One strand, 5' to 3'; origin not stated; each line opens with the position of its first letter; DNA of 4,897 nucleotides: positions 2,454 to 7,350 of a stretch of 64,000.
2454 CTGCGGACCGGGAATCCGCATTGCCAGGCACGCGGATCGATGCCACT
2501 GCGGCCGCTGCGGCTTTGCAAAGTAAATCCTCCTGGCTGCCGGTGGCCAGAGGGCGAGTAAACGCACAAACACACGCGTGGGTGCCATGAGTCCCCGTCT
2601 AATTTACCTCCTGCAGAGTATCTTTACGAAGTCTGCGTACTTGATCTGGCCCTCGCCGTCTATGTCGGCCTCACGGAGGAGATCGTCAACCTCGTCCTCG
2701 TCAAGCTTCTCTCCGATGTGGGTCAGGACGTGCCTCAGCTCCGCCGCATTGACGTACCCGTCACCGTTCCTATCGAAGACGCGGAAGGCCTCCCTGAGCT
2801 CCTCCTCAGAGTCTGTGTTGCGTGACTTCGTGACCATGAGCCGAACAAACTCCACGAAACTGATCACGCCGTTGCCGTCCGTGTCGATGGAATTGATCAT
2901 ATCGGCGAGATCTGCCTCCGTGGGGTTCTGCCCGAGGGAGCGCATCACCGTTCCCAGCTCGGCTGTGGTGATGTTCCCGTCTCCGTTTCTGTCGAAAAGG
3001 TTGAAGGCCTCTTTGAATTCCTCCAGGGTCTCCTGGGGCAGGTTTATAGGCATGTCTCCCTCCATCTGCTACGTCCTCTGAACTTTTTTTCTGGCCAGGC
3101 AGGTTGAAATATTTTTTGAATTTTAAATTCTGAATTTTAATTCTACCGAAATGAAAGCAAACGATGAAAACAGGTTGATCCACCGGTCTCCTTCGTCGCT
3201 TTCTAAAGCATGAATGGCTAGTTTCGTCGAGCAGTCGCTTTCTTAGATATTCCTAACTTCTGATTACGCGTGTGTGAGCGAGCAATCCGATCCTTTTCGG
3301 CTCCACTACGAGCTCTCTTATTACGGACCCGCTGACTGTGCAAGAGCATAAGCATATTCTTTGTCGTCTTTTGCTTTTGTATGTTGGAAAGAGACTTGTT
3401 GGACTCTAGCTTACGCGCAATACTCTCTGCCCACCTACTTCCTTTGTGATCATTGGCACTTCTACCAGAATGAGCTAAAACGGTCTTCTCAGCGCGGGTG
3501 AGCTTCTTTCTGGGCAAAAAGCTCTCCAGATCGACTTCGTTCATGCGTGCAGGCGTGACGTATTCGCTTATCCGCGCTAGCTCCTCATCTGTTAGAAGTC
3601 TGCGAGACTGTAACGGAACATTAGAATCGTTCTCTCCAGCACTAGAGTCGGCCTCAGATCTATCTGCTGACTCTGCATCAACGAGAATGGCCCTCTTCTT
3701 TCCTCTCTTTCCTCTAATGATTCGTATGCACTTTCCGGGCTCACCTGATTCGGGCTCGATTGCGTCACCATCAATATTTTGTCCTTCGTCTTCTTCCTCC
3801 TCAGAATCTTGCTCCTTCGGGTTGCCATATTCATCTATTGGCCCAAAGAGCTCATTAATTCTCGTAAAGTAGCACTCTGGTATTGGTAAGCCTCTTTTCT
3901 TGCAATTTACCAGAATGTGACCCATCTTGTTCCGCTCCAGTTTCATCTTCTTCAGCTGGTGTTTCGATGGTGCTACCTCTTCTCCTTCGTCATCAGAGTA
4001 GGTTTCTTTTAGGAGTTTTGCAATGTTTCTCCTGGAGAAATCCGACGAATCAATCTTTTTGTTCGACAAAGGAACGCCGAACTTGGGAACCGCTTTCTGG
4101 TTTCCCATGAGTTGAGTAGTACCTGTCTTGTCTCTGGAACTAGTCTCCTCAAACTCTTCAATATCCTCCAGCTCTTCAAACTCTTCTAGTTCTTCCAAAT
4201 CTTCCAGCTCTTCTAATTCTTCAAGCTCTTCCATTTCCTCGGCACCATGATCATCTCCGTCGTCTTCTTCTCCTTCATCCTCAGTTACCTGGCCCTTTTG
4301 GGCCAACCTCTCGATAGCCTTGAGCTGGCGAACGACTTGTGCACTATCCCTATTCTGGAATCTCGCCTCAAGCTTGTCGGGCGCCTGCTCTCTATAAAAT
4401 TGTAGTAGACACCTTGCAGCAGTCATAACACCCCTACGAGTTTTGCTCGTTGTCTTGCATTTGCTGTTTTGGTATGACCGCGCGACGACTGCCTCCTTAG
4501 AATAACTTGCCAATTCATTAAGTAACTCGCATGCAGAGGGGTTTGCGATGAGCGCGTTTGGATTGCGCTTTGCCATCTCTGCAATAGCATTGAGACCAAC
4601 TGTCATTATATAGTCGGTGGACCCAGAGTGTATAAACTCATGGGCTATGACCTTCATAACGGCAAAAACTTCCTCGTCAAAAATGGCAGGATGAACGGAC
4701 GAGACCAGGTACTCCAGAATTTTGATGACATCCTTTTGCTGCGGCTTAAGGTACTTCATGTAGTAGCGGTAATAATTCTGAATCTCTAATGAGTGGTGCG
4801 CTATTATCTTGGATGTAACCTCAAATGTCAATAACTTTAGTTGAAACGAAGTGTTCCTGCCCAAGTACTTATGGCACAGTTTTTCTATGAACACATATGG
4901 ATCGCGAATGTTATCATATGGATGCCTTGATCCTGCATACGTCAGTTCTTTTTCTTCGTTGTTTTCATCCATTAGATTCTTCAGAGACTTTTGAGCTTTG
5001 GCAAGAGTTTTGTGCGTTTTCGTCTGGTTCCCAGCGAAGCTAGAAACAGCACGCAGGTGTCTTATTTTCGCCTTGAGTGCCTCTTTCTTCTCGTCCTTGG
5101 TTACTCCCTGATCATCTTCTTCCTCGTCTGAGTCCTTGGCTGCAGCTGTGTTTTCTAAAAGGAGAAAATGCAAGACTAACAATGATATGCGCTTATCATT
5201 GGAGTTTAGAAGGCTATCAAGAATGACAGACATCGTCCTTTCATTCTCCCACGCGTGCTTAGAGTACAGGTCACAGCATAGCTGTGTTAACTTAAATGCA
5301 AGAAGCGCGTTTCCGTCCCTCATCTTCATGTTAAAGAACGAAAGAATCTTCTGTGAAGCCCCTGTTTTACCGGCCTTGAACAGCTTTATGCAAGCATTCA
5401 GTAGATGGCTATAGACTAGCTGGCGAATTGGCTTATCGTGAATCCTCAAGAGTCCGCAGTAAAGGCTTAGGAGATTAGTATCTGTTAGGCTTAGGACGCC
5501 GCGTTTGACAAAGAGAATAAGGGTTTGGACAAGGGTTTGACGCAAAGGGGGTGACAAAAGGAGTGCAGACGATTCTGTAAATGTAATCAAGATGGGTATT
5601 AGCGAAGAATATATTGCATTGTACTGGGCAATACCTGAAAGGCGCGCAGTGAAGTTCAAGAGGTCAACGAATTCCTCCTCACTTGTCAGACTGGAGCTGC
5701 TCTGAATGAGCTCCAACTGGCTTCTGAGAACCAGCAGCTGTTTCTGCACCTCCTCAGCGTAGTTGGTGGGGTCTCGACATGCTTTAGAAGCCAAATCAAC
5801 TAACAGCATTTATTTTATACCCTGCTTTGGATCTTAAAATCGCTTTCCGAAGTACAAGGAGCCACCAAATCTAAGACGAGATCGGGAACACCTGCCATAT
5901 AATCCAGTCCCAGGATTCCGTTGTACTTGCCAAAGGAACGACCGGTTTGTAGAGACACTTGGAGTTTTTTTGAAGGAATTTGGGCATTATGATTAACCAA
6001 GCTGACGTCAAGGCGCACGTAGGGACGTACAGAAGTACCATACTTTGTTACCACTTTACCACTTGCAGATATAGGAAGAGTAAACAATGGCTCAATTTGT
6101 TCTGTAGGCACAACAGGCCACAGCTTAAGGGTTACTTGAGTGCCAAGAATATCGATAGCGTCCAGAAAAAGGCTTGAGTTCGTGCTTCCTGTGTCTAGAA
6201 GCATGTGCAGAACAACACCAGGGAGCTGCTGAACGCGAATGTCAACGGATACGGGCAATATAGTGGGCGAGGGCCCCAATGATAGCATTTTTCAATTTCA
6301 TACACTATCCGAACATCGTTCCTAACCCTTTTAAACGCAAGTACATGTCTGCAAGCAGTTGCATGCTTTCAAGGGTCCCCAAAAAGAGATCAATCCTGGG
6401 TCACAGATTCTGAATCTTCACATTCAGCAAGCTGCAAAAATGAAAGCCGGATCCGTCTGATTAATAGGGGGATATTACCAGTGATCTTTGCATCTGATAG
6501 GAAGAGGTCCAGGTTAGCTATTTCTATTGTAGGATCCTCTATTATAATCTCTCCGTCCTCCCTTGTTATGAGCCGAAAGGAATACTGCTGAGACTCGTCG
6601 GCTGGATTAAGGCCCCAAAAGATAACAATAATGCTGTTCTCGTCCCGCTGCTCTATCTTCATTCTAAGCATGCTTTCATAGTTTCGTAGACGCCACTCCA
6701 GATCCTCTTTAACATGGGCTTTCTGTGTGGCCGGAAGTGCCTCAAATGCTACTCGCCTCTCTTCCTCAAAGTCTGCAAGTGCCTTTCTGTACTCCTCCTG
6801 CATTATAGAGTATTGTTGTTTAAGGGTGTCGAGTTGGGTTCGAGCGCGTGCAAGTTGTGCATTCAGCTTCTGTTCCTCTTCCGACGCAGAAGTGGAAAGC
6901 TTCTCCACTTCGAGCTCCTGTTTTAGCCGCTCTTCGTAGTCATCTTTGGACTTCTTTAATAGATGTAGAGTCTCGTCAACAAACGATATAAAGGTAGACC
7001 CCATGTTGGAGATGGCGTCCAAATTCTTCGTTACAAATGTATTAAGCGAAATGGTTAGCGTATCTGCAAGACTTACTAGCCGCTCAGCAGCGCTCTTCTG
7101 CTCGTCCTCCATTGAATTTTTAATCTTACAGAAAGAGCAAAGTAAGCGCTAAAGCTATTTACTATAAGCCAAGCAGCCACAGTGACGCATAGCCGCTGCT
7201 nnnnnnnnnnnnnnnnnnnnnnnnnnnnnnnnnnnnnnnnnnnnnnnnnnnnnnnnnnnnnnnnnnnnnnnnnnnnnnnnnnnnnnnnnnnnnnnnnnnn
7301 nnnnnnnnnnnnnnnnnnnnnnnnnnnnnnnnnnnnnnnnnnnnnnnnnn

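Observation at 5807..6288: Stand-alone retropepsin-like protease whose last codons contain the promoter/initiator of the downstream SDA1 gene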

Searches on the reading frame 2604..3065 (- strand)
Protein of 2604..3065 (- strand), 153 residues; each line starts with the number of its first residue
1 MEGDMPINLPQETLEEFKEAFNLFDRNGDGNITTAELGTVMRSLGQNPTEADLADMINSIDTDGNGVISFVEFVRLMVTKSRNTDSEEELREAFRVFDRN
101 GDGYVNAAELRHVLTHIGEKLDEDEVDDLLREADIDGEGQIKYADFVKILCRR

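Call 3: search_protein_families(library=pfam, proteins=[window:2604-3065:-], max_evalue=1)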
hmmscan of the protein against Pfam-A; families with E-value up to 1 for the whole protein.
window:2604-3065:- (153 aa): 20 families
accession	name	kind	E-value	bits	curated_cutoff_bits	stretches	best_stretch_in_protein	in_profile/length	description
PF13499.12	EF-hand_7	-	5.1e-37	126.5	30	2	87-150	1-66/67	EF-hand domain pair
PF00036.39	EF-hand_1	-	1.4e-32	109.2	25.4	4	89-116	1-28/29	EF hand domain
PF13405.12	EF-hand_6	-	1.6e-28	96.1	25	3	89-118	1-30/30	EF-hand domain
PF13833.12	EF-hand_8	-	6.5e-27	93.5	28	4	29-78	2-52/54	EF-hand domain pair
PF13202.12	EF-hand_5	-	5.6e-22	76.6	25.9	3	90-113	1-24/25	EF hand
PF14658.12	EF-hand_9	-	3.6e-16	59.8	37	2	19-78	2-63/66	EF-hand domain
PF21008.3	AIF-1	-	4.5e-16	59.8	50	2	11-81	37-107/140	Allograft inflammatory factor 1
PF10591.15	SPARC_Ca_bdg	-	8.6e-07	29.7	22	2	20-74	59-111/113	Secreted protein acidic and rich in cysteine Ca binding region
PF00404.24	Dockerin_1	-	1e-05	26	22.9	2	98-146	3-49/57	Dockerin type I domain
PF24548.1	EF_EFCAB10_C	-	2.9e-05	24.1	32.5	1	18-62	4-48/60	EFCAB10, C-terminal EF-hand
PF25825.1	SAPC2_N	-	3.5e-05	24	27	1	9-75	2-67/80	SAPC2 EF-hand like N-terminal domain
PF20742.3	DUF5580_M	-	0.0003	21.2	24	1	70-152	2-84/95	Family of unknown function (DUF5580) middle domain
PF08726.16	EFhand_Ca_insen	-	0.00057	20.3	27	1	83-115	1-32/69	Ca2+ insensitive EF hand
PF12763.14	EH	-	0.00059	20.2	22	1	14-77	6-66/101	EH domain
PF22592.2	FCaBP_EF-hand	-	0.002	18.9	27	0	82-117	9-44/93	FCaBP EF-hand domain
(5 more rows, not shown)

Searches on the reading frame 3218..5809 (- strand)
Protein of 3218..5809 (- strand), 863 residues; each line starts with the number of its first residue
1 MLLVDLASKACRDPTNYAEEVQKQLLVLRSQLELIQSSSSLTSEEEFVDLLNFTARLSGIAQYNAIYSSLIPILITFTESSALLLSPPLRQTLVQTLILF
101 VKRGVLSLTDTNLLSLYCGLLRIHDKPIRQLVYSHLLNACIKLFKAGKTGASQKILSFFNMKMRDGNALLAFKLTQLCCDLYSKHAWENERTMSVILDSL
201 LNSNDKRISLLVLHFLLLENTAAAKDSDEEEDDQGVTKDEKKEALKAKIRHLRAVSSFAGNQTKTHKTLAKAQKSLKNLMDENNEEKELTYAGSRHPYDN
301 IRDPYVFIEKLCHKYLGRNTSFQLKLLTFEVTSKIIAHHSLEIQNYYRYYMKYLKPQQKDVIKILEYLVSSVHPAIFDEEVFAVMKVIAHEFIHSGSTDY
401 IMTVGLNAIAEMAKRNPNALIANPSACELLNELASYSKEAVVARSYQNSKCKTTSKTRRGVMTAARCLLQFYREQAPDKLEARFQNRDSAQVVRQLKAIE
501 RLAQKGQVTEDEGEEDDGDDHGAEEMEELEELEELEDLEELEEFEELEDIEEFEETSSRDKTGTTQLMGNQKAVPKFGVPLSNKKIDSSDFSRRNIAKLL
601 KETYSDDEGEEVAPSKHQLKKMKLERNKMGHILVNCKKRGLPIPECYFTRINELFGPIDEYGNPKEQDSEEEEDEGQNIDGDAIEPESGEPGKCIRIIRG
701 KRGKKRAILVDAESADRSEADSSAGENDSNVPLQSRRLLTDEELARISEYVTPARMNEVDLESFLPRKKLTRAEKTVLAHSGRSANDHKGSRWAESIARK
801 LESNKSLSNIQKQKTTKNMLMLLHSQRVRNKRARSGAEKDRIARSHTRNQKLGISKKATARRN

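Call 3: search_protein_families(library=pfam, proteins=[window:3218-5809:-], max_evalue=1)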
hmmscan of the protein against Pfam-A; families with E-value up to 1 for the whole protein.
window:3218-5809:- (863 aa): 4 families
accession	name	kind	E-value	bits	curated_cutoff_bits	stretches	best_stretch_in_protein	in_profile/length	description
PF08158.18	SDA1_HEAT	-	4.9e-59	200.6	26.4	1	63-438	9-362/364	SDA1, HEAT repeat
PF21638.2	SDA1_C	-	0.00047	20.9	27.5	1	805-851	1-44/46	SDA1, C-terminal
PF10654.15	DUF2481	-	0.004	17.6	27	1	245-292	6-52/126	Protein of unknown function (DUF2481)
PF03801.18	Ndc80_HEC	-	0.059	13.5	25.1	1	348-405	67-122/147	HEC/Ndc80p family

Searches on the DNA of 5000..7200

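Call 78: search_rna_families(source=window, start=5000, end=7200, threshold=evalue, max_evalue=1)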
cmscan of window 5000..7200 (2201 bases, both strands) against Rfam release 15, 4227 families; matches with E-value up to 1: 1.
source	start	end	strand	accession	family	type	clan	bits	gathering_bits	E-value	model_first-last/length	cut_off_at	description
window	6740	6810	-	RF01276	sR53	Gene; snRNA; snoRNA; CD-box;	-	18.5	49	0.24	1-60/60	no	Small nucleolar RNA sR53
